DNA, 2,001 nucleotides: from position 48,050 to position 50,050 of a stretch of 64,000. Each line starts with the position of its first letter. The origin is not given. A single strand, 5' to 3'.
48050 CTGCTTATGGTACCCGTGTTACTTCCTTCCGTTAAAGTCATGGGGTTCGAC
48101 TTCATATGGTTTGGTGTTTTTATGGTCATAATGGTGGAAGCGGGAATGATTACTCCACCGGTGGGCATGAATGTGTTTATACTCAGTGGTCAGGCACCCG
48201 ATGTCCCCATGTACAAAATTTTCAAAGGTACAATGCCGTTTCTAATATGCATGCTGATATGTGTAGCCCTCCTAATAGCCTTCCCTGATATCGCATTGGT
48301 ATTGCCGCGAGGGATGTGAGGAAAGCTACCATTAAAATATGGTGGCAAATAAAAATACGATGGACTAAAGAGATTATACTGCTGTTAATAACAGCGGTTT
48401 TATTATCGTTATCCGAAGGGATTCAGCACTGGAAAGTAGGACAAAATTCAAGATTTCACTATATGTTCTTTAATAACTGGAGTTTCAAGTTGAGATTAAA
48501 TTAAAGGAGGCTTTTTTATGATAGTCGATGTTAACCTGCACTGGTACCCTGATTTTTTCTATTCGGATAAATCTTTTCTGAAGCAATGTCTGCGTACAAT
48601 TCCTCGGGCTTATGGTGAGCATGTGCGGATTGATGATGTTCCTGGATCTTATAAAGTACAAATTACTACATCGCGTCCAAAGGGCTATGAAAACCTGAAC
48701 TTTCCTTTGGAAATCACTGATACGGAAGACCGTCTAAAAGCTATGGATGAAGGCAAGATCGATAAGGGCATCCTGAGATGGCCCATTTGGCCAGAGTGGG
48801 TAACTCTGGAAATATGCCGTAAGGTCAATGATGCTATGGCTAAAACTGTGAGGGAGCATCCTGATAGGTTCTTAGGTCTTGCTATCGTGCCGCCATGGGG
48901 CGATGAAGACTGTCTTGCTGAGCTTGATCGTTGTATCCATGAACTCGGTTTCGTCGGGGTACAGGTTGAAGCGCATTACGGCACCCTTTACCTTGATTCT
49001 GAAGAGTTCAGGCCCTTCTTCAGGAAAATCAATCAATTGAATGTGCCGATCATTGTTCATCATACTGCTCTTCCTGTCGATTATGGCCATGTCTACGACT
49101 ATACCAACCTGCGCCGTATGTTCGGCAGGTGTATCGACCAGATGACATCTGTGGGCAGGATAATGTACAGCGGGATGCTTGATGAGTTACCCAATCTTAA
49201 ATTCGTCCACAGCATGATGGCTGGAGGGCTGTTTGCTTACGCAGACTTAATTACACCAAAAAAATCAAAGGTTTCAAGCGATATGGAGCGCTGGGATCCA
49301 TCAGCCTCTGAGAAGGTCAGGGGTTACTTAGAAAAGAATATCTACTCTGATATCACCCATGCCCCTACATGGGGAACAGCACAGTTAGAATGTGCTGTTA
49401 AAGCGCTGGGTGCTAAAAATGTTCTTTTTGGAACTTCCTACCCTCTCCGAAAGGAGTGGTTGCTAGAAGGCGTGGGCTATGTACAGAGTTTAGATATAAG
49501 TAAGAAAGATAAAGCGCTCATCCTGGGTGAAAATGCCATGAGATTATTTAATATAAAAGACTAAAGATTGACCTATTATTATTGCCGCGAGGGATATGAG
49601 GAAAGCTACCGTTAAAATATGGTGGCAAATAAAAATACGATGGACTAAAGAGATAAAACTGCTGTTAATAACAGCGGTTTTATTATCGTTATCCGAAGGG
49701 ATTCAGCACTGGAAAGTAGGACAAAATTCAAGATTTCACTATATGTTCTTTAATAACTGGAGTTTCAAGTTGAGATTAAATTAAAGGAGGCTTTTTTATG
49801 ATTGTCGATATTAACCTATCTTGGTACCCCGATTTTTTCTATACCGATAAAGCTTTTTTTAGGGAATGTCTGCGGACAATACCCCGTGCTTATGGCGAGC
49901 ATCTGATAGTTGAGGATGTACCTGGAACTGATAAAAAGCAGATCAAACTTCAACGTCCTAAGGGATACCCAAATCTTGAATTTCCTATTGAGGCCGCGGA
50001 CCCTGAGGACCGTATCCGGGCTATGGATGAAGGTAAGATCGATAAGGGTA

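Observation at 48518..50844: All five amidohydrolase-2 paralogs appear to lack the canonical strand-8 Asp and the first His of the metal site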

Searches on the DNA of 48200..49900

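Call 67: search_rna_families(source=window, start=48200, end=49900, threshold=evalue, max_evalue=1)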
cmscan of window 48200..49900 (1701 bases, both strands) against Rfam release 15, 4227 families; matches with E-value up to 1: 1.
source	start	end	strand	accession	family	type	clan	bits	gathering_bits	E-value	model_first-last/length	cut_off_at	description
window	49298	49336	+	RF03537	Flavi_TBFV_SL6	Cis-reg;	-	17.1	38.3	0.67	1-45/45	no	Tick-borne Flavivirus short stem-loop SL6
